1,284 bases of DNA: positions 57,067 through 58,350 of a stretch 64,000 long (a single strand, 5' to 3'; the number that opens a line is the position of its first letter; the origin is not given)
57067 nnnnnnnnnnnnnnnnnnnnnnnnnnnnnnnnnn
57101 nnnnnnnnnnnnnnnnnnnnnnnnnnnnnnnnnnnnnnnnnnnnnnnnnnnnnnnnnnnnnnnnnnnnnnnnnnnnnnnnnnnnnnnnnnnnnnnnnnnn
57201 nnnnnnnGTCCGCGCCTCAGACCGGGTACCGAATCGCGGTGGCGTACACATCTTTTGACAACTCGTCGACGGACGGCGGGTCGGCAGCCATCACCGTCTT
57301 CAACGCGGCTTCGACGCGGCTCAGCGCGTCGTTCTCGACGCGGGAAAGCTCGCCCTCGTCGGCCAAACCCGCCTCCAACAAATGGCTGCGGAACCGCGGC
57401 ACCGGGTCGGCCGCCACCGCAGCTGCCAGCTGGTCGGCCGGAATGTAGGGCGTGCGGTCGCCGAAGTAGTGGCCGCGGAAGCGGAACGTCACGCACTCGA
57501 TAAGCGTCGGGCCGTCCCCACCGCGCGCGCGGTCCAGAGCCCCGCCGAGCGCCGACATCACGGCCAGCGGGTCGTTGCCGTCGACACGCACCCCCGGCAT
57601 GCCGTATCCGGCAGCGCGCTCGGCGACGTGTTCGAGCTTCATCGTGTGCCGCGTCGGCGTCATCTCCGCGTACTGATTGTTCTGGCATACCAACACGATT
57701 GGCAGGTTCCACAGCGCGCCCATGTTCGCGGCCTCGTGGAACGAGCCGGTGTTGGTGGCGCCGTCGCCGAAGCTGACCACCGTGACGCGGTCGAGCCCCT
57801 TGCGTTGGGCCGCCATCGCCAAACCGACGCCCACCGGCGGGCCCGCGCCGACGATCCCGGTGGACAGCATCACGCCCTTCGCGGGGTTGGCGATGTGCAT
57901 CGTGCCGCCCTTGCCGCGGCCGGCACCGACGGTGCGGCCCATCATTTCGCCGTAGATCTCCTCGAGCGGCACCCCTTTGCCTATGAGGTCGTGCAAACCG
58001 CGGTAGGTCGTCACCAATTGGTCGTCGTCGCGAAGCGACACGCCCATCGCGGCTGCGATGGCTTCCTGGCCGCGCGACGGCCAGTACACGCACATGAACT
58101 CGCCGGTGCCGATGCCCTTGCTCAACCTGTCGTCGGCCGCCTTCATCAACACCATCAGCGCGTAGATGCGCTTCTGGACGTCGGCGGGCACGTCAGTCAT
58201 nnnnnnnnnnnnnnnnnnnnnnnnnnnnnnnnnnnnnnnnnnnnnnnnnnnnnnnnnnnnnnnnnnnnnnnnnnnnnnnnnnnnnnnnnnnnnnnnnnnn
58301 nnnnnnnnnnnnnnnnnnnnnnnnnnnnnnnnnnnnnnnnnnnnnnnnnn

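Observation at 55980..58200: E2-less TPP dehydrogenase: E1alpha/E1beta plus a free 78-aa lipoyl carrier, possibly an oxidative side-chain-cleaving (desmolase-like) enzyme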

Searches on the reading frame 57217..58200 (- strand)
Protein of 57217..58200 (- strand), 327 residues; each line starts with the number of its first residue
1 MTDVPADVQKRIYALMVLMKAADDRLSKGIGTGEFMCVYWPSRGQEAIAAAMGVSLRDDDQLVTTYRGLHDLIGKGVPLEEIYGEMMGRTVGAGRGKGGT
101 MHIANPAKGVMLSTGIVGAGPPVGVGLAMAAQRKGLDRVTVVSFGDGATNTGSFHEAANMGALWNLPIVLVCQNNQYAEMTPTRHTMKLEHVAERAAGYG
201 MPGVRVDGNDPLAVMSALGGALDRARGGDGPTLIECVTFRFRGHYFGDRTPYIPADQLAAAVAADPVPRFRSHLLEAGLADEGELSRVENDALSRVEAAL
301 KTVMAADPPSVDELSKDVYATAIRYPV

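Call 5: search_protein_families(library=pfam, proteins=[window:57217-58200:-])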
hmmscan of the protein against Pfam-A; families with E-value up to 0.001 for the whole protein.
window:57217-58200:- (327 aa): 2 families
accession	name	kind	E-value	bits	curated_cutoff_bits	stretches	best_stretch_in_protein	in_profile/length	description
PF00676.26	E1_dh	-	1.3e-75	254.7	22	1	18-309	5-297/300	Dehydrogenase E1 component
PF02775.26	TPP_enzyme_C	-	3.4e-09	37.1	21.9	1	113-236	26-151/151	Thiamine pyrophosphate enzyme, C-terminal TPP binding domain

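Call 6: search_protein_families(library=ncbifam, proteins=[window:57217-58200:-])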
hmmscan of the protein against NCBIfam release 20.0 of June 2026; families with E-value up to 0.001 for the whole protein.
window:57217-58200:- (327 aa): 8 families
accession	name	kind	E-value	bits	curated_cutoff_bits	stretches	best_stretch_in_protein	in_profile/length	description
TIGR03182.1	PDH_E1_alph_y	equivalog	7.7e-76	255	393.85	1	10-320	5-315/315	pyruvate dehydrogenase (acetyl-transferring) E1 component subunit alpha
TIGR03181.1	PDH_E1_alph_x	equivalog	2.2e-72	243.8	411.35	1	9-321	26-329/341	pyruvate dehydrogenase (acetyl-transferring) E1 component subunit alpha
NF004559.0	PRK05899.2-5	equivalog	4.5e-16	58.2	488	1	109-242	120-251/627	transketolase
NF004556.0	PRK05899.2-2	equivalog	9.7e-08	30.7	575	1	102-240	112-246/639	transketolase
TIGR00232.1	tktlase_bact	equivalog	3e-06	25.9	682.25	1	106-238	101-241/654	transketolase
NF006914.0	PRK09404.1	equivalog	0.00019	19.8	764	1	169-304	376-512/919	2-oxoglutarate dehydrogenase E1 component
TIGR00204.1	dxs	equivalog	0.00022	19.9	465.95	1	122-175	118-171/616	1-deoxy-D-xylulose-5-phosphate synthase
NF008907.0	PRK12270.1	equivalog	0.0003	18.7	878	1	139-308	662-836/1241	multifunctional oxoglutarate decarboxylase/oxoglutarate dehydrogenase thiamine pyrophosphate-binding subunit/dihydrolipoyllysine-residue suc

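Call 8: find_homologous_proteins(query=window:57217-58200:-, max_evalue=1e-30)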
Query window:57217-58200:- (327 aa): 6836 proteins with E <= 1e-30 among 8000 candidates; the best 120 are listed.
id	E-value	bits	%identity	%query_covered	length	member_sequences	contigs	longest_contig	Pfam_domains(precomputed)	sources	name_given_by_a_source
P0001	1.3e-214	730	100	100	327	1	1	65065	PF02775.27,PF00676.26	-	-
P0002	9.1e-197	671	93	99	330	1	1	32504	PF02775.27,PF00676.26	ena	-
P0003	1.2e-182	625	86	98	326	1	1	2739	PF02775.27,PF00676.26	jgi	jgi:acetoin:2,6-dichlorophenolindophenol oxidoreductase subunit alpha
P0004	2.5e-181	620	85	98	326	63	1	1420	PF02775.27,PF00676.26,PF00456.27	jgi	jgi:acetoin:2,6-dichlorophenolindophenol oxidoreductase subunit alpha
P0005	9.5e-181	618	85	99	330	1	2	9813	PF02775.27,PF00676.26,PF00456.27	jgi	jgi:acetoin:2,6-dichlorophenolindophenol oxidoreductase subunit alpha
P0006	1.2e-180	618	85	99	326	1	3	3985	PF02775.27,PF00676.26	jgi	jgi:TPP-dependent pyruvate/acetoin dehydrogenase alpha subunit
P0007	2.0e-180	617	84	98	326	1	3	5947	PF02775.27,PF00676.26,PF00456.27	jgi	jgi:acetoin:2,6-dichlorophenolindophenol oxidoreductase subunit alpha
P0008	2.0e-180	617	84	98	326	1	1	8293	PF02775.27,PF00676.26,PF00456.27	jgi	jgi:acetoin:2,6-dichlorophenolindophenol oxidoreductase subunit alpha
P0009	2.7e-180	617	84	99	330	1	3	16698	PF02775.27,PF00676.26,PF00456.27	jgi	jgi:acetoin:2,6-dichlorophenolindophenol oxidoreductase subunit alpha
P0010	3.6e-180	616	84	99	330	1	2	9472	PF02775.27,PF00676.26,PF00456.27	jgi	jgi:acetoin:2,6-dichlorophenolindophenol oxidoreductase subunit alpha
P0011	5.0e-180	616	84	98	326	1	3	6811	PF02775.27,PF00676.26,PF00456.27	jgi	jgi:acetoin:2,6-dichlorophenolindophenol oxidoreductase subunit alpha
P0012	5.9e-180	616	84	98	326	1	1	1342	PF02775.27,PF00676.26,PF00456.27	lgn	-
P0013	6.6e-180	616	84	98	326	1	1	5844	PF02775.27,PF00676.26,PF00456.27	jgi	jgi:TPP-dependent pyruvate/acetoin dehydrogenase alpha subunit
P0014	6.6e-180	616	84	98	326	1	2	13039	PF02775.27,PF00676.26,PF00456.27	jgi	jgi:acetoin:2,6-dichlorophenolindophenol oxidoreductase subunit alpha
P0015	1.1e-179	615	84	99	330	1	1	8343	PF02775.27,PF00676.26,PF00456.27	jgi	jgi:TPP-dependent pyruvate/acetoin dehydrogenase alpha subunit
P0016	1.2e-179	615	84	99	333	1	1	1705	PF02775.27,PF00676.26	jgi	jgi:acetoin:2,6-dichlorophenolindophenol oxidoreductase subunit alpha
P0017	1.2e-179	615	84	98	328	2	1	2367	PF02775.27,PF00676.26,PF00456.27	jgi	jgi:acetoin:2,6-dichlorophenolindophenol oxidoreductase subunit alpha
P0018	1.6e-179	614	85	98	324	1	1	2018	PF02775.27,PF00676.26,PF00456.27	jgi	-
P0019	2.0e-179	614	83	99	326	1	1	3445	PF02775.27,PF00676.26,PF00456.27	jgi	jgi:acetoin:2,6-dichlorophenolindophenol oxidoreductase subunit alpha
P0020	2.0e-179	614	84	98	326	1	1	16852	PF02775.27,PF00676.26,PF00456.27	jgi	jgi:TPP-dependent pyruvate/acetoin dehydrogenase alpha subunit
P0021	2.3e-179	614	84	99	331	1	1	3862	PF02775.27,PF00676.26,PF00456.27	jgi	jgi:acetoin:2,6-dichlorophenolindophenol oxidoreductase subunit alpha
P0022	2.5e-179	614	83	99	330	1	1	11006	PF02775.27,PF00676.26,PF00456.27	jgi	jgi:acetoin:2,6-dichlorophenolindophenol oxidoreductase subunit alpha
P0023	2.5e-179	614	83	100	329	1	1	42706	PF02775.27,PF00676.26,PF00456.27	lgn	-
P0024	3.9e-179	613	84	98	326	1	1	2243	PF02775.27,PF00676.26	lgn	-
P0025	6.0e-179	612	84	99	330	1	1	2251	PF02775.27,PF00676.26,PF00456.27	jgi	jgi:acetoin:2,6-dichlorophenolindophenol oxidoreductase subunit alpha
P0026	8.0e-179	612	85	98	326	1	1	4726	PF02775.27,PF00676.26,PF00456.27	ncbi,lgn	-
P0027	9.7e-179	612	82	99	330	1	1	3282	PF02775.27,PF00676.26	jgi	jgi:TPP-dependent pyruvate/acetoin dehydrogenase alpha subunit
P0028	1.2e-178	612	84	99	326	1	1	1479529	PF02775.27,PF00676.26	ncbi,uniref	ncbi:thiamine pyrophosphate-dependent dehydrogenase E1 component subunit alpha [Mycobacterium sp. OA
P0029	1.4e-178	611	84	98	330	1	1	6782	PF02775.27,PF00676.26,PF00456.27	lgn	-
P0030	1.4e-178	611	83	99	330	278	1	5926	PF02775.27,PF00676.26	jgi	jgi:acetoin:2,6-dichlorophenolindophenol oxidoreductase subunit alpha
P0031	1.8e-178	611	83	99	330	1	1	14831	PF02775.27,PF00676.26,PF00456.27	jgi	jgi:acetoin:2,6-dichlorophenolindophenol oxidoreductase subunit alpha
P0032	2.0e-178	611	84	98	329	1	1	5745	PF02775.27,PF00676.26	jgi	-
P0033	2.0e-178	611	83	99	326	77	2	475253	PF02775.27,PF00676.26,PF00456.27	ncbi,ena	-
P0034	2.1e-178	611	85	99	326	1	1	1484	PF02775.27,PF00676.26,PF00456.27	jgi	jgi:pyruvate dehydrogenase E1 component alpha subunit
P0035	2.1e-178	611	83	100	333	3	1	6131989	PF02775.27,PF00676.26,PF00456.27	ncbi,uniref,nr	ncbi:Acetoin:2,6-dichlorophenolindophenol oxidoreductase subunit alpha [Mycobacterium simulans]|unir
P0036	2.2e-178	611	83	98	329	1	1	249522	PF02775.27,PF00676.26,PF00456.27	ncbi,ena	-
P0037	2.3e-178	611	84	98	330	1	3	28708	PF02775.27,PF00676.26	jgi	jgi:TPP-dependent pyruvate/acetoin dehydrogenase alpha subunit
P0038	2.4e-178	610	83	99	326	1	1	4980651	PF02775.27,PF00676.26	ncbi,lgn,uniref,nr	ncbi:thiamine pyrophosphate-dependent dehydrogenase E1 component subunit alpha [Mycobacterium sp. ID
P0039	2.4e-178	610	84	100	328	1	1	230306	PF02775.27,PF00676.26,PF00456.27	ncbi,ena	-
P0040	2.9e-178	610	83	99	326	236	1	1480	PF02775.27,PF00676.26,PF00456.27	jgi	jgi:TPP-dependent pyruvate/acetoin dehydrogenase alpha subunit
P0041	2.9e-178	610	84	98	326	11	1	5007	PF02775.27,PF00676.26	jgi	jgi:TPP-dependent pyruvate/acetoin dehydrogenase alpha subunit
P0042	3.6e-178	610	83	99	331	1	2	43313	PF02775.27,PF00676.26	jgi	jgi:acetoin:2,6-dichlorophenolindophenol oxidoreductase subunit alpha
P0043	3.7e-178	610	84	98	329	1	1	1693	PF02775.27,PF00676.26,PF00456.27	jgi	jgi:acetoin:2,6-dichlorophenolindophenol oxidoreductase subunit alpha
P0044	4.0e-178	610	83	98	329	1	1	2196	PF02775.27,PF00676.26,PF00456.27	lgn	-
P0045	4.2e-178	610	83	99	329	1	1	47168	PF02775.27,PF00676.26,PF00456.27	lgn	-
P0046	6.6e-178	609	84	98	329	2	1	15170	PF02775.27,PF00676.26,PF00456.27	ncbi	ncbi:MAG: thiamine pyrophosphate-dependent dehydrogenase E1 component subunit alpha [Mycobacterium s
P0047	8.8e-178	609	83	99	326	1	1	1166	PF02775.27,PF00676.26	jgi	jgi:acetoin:2,6-dichlorophenolindophenol oxidoreductase subunit alpha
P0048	1.0e-177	608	84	99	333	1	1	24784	PF02775.27,PF00676.26,PF00456.27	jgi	jgi:acetoin:2,6-dichlorophenolindophenol oxidoreductase subunit alpha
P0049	1.0e-177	608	84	98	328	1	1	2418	PF02775.27,PF00676.26,PF00456.27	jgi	jgi:acetoin:2,6-dichlorophenolindophenol oxidoreductase subunit alpha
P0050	1.1e-177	608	83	99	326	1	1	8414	PF02775.27,PF00676.26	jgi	jgi:TPP-dependent pyruvate/acetoin dehydrogenase alpha subunit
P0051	1.1e-177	608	83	100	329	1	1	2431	PF02775.27,PF00676.26,PF00456.27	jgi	jgi:acetoin:2,6-dichlorophenolindophenol oxidoreductase subunit alpha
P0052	1.2e-177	608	84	99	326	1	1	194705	PF02775.27,PF00676.26,PF00456.27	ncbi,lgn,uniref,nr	ncbi:thiamine pyrophosphate-dependent dehydrogenase E1 component subunit alpha [Mycobacterium sp. IS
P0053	1.2e-177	608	83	100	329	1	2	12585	PF02775.27,PF00676.26,PF00456.27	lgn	-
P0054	1.2e-177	608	83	100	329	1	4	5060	PF02775.27,PF00676.26,PF00456.27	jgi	jgi:acetoin:2,6-dichlorophenolindophenol oxidoreductase subunit alpha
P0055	1.3e-177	608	84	99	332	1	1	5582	PF02775.27,PF00676.26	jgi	jgi:acetoin:2,6-dichlorophenolindophenol oxidoreductase subunit alpha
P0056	1.3e-177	608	83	99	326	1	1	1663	PF02775.27,PF00676.26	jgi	-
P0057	1.3e-177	608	84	98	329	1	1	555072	PF02775.27,PF00676.26,PF00456.27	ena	-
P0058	1.4e-177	608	83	98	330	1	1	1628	PF02775.27,PF00676.26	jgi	jgi:acetoin:2,6-dichlorophenolindophenol oxidoreductase subunit alpha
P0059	1.4e-177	608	84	100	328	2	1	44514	PF02775.27,PF00676.26,PF00456.27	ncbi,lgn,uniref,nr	ncbi:pyruvate dehydrogenase [Mycobacterium sp. IS-836]|uniref:thiamine pyrophosphate-dependent dehyd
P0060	1.6e-177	608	83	100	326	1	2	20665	PF02775.27,PF00676.26,PF00456.27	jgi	jgi:TPP-dependent pyruvate/acetoin dehydrogenase alpha subunit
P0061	1.6e-177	608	84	98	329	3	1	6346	PF02775.27,PF00676.26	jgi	jgi:acetoin:2,6-dichlorophenolindophenol oxidoreductase subunit alpha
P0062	1.6e-177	608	83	99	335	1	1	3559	PF02775.27,PF00676.26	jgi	-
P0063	1.8e-177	608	84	100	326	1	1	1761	PF02775.27,PF00676.26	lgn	-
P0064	1.8e-177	608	83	99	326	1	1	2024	PF02775.27,PF00676.26,PF00456.27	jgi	jgi:acetoin:2,6-dichlorophenolindophenol oxidoreductase subunit alpha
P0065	1.9e-177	608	84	98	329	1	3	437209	PF02775.27,PF00676.26,PF00456.27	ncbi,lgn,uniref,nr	ncbi:thiamine pyrophosphate-dependent dehydrogenase E1 component subunit alpha [Mycobacterium angeli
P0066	2.0e-177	607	83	100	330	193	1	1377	PF02775.27,PF00676.26,PF00456.27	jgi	jgi:pyruvate dehydrogenase E1 component alpha subunit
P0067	2.1e-177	607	83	99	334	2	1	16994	PF02775.27,PF00676.26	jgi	jgi:acetoin:2,6-dichlorophenolindophenol oxidoreductase subunit alpha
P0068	2.1e-177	607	84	98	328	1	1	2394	PF02775.27,PF00676.26,PF00456.27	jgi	jgi:acetoin:2,6-dichlorophenolindophenol oxidoreductase subunit alpha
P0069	2.1e-177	607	84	98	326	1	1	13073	PF02775.27,PF00676.26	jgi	jgi:acetoin:2,6-dichlorophenolindophenol oxidoreductase subunit alpha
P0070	2.2e-177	607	84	98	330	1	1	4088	PF02775.27,PF00676.26,PF00456.27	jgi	jgi:TPP-dependent pyruvate/acetoin dehydrogenase alpha subunit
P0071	2.6e-177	607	84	98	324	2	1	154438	PF02775.27,PF00676.26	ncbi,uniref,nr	ncbi:pyruvate dehydrogenase [Mycobacterium fragae]|uniref:Pyruvate dehydrogenase n=2 Tax=Mycobacteri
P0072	2.7e-177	607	84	98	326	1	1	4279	PF02775.27,PF00676.26,PF00456.27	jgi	jgi:acetoin:2,6-dichlorophenolindophenol oxidoreductase subunit alpha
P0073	2.9e-177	607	84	99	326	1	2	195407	PF02775.27,PF00676.26,PF00456.27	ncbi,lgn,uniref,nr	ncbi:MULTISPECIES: thiamine pyrophosphate-dependent dehydrogenase E1 component subunit alpha [unclas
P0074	2.9e-177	607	84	98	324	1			PF02775.27,PF00676.26,PF00456.27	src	-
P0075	3.0e-177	607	84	98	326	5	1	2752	PF02775.27,PF00676.26,PF00456.27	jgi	jgi:TPP-dependent pyruvate/acetoin dehydrogenase alpha subunit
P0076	3.1e-177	607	83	99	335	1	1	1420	PF02775.27,PF00676.26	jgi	jgi:acetoin:2,6-dichlorophenolindophenol oxidoreductase subunit alpha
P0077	3.2e-177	607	84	98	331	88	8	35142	PF02775.27,PF00676.26,PF00456.27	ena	-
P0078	3.4e-177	607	83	98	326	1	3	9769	PF02775.27,PF00676.26,PF00456.27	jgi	jgi:acetoin:2,6-dichlorophenolindophenol oxidoreductase subunit alpha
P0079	3.5e-177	607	84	98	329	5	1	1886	PF02775.27,PF00676.26,PF00456.27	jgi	jgi:TPP-dependent pyruvate/acetoin dehydrogenase alpha subunit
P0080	3.6e-177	607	83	99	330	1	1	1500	PF02775.27,PF00676.26,PF00456.27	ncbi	-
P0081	3.8e-177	607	83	99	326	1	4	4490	PF02775.27,PF00676.26,PF00456.27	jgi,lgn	jgi:pyruvate dehydrogenase E1 component alpha subunit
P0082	3.9e-177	607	84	98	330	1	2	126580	PF02775.27,PF00676.26,PF00456.27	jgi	jgi:TPP-dependent pyruvate/acetoin dehydrogenase alpha subunit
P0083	4.3e-177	606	84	98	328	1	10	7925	PF02775.27,PF00676.26,PF00456.27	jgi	jgi:acetoin:2,6-dichlorophenolindophenol oxidoreductase subunit alpha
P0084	4.6e-177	606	83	99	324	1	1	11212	PF02775.27,PF00676.26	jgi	jgi:pyruvate dehydrogenase E1 component alpha subunit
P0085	5.0e-177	606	83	99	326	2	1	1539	PF02775.27,PF00676.26,PF00456.27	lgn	-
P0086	5.5e-177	606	82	99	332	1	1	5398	PF02775.27,PF00676.26,PF00456.27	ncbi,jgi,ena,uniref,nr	ncbi:MAG TPA: thiamine pyrophosphate-dependent dehydrogenase E1 component subunit alpha [Mycobacteri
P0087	5.6e-177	606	83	98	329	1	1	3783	PF02775.27,PF00676.26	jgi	jgi:pyruvate dehydrogenase E1 component alpha subunit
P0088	6.1e-177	606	83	99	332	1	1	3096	PF02775.27,PF00676.26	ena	-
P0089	6.1e-177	606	83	99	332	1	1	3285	PF02775.27,PF00676.26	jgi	-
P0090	6.4e-177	606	84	98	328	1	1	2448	PF02775.27,PF00676.26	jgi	jgi:acetoin:2,6-dichlorophenolindophenol oxidoreductase subunit alpha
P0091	7.8e-177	606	82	100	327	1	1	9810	PF02775.27,PF00676.26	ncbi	-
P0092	7.9e-177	606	82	99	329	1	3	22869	PF02775.27,PF00676.26,PF00456.27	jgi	jgi:TPP-dependent pyruvate/acetoin dehydrogenase alpha subunit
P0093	8.8e-177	605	84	98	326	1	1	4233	PF02775.27,PF00676.26,PF00456.27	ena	-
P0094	1.3e-176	605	83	99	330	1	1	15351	PF02775.27,PF00676.26,PF00456.27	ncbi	ncbi:MAG: thiamine pyrophosphate-dependent dehydrogenase E1 component subunit alpha [Mycobacterium s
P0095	1.4e-176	605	84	98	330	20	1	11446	PF02775.27,PF00676.26,PF00456.27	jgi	-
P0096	1.4e-176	605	84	99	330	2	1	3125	PF02775.27,PF00676.26,PF00456.27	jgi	jgi:TPP-dependent pyruvate/acetoin dehydrogenase alpha subunit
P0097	1.4e-176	605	85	97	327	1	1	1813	PF02775.27,PF00676.26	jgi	jgi:pyruvate dehydrogenase E1 component alpha subunit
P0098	1.5e-176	605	83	100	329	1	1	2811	PF02775.27,PF00676.26,PF00456.27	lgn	-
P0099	1.7e-176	604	83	98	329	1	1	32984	PF02775.27,PF00676.26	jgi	jgi:TPP-dependent pyruvate/acetoin dehydrogenase alpha subunit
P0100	1.7e-176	604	84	98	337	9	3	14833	PF02775.27,PF00676.26,PF00456.27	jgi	jgi:pyruvate dehydrogenase E1 component alpha subunit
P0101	2.1e-176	604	83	99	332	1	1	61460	PF02775.27,PF00676.26,PF00456.27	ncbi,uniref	ncbi:thiamine pyrophosphate-dependent dehydrogenase E1 component subunit alpha [Mycobacterium heidel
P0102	2.3e-176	604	84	98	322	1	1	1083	PF02775.27,PF00676.26,PF00456.27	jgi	jgi:pyruvate dehydrogenase E1 component alpha subunit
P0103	2.7e-176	604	82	99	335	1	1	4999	PF02775.27,PF00676.26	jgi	-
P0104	3.3e-176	603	84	98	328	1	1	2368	PF02775.27,PF00676.26,PF00456.27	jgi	jgi:acetoin:2,6-dichlorophenolindophenol oxidoreductase subunit alpha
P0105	3.6e-176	603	81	99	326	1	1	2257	PF02775.27,PF00676.26,PF00456.27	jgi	jgi:acetoin:2,6-dichlorophenolindophenol oxidoreductase subunit alpha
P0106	3.6e-176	603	83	98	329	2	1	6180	PF02775.27,PF00676.26,PF00456.27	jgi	jgi:pyruvate dehydrogenase E1 component alpha subunit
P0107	4.5e-176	603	82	99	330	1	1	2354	PF02775.27,PF00676.26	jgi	jgi:pyruvate dehydrogenase E1 component alpha subunit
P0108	5.0e-176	603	83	98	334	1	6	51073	PF02775.27,PF00676.26,PF00456.27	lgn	-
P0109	5.6e-176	603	82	99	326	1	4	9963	PF02775.27,PF00676.26,PF00456.27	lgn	-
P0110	5.9e-176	603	84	97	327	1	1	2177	PF02775.27,PF00676.26,PF00456.27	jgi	jgi:pyruvate dehydrogenase E1 component alpha subunit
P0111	6.1e-176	603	82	100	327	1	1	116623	PF02775.27,PF00676.26,PF00456.27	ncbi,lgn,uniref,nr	ncbi:thiamine pyrophosphate-dependent dehydrogenase E1 component subunit alpha [Mycobacterium sp. E3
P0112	6.3e-176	603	83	98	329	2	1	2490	PF02775.27,PF00676.26,PF00456.27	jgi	-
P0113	6.4e-176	603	83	98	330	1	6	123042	PF02775.27,PF00676.26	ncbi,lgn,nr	ncbi:pyruvate dehydrogenase [Mycobacterium kubicae]|nr:pyruvate dehydrogenase [Mycobacterium kubicae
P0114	6.6e-176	602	83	98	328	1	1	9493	PF02775.27,PF00676.26,PF00456.27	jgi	jgi:pyruvate dehydrogenase E1 component alpha subunit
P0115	6.7e-176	602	83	98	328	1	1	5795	PF02775.27,PF00676.26,PF00456.27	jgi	jgi:acetoin:2,6-dichlorophenolindophenol oxidoreductase subunit alpha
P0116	7.8e-176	602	83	98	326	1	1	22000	PF02775.27,PF00676.26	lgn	-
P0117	8.0e-176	602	82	100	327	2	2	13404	PF02775.27,PF00676.26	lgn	-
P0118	8.1e-176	602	83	98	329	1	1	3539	PF02775.27,PF00676.26,PF00456.27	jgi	jgi:acetoin:2,6-dichlorophenolindophenol oxidoreductase subunit alpha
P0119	8.1e-176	602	83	99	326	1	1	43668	PF02775.27,PF00676.26,PF00456.27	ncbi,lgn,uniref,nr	ncbi:pyruvate dehydrogenase [Mycolicibacterium celeriflavum]|uniref:thiamine pyrophosphate-dependent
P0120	8.2e-176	602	82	99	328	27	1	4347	PF02775.27,PF00676.26,PF00456.27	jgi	jgi:TPP-dependent pyruvate/acetoin dehydrogenase alpha subunit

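Call 9: find_encoding_contigs(protein=window:57217-58200:-, flank=10000, max_places=3)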
Protein window:57217-58200:- (327 aa): 1 contig read that carries it; 1 place shown.
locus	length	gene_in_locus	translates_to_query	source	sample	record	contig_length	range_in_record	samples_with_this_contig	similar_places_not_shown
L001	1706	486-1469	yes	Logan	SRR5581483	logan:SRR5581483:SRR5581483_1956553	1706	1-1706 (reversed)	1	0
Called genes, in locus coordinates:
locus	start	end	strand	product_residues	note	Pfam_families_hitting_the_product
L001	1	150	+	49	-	?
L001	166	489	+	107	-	-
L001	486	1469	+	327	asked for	PF00676:E1_dh, PF02775:TPP_enzyme_C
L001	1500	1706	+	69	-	?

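Call 10: find_encoding_contigs(protein=P0035, flank=10000, max_places=2)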
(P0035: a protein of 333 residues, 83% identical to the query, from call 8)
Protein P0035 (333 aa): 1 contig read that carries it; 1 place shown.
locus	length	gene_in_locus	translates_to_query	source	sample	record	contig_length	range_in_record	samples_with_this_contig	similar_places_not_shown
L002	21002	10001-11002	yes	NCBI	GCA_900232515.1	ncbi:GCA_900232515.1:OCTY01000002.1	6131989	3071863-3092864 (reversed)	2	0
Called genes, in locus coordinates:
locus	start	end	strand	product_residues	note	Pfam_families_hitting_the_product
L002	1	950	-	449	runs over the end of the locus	PF01565:FAD_binding_4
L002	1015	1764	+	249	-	PF09339:HTH_IclR, PF01614:IclR_C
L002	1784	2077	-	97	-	PF03861:ANTAR (weak)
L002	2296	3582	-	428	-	PF01565:FAD_binding_4, PF04030:ALO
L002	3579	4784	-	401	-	PF04389:Peptidase_M28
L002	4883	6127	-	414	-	PF01168:Ala_racemase_N (weak)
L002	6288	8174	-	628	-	-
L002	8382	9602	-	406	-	PF02515:CoA_transf_3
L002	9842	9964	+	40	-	PF13561:adh_short_C2 (weak)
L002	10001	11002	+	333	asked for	PF00676:E1_dh, PF00456:Transketolase_N (weak), PF02775:TPP_enzyme_C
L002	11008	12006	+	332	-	PF02779:Transket_pyr, PF02780:Transketolase_C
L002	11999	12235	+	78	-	PF00364:Biotin_lipoyl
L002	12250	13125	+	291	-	PF00378:ECH_1, PF16113:ECH_2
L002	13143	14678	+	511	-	PF00501:AMP-binding, PF13193:AMP-binding_C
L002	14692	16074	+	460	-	PF00355:Rieske, PF00848:Ring_hydroxyl_A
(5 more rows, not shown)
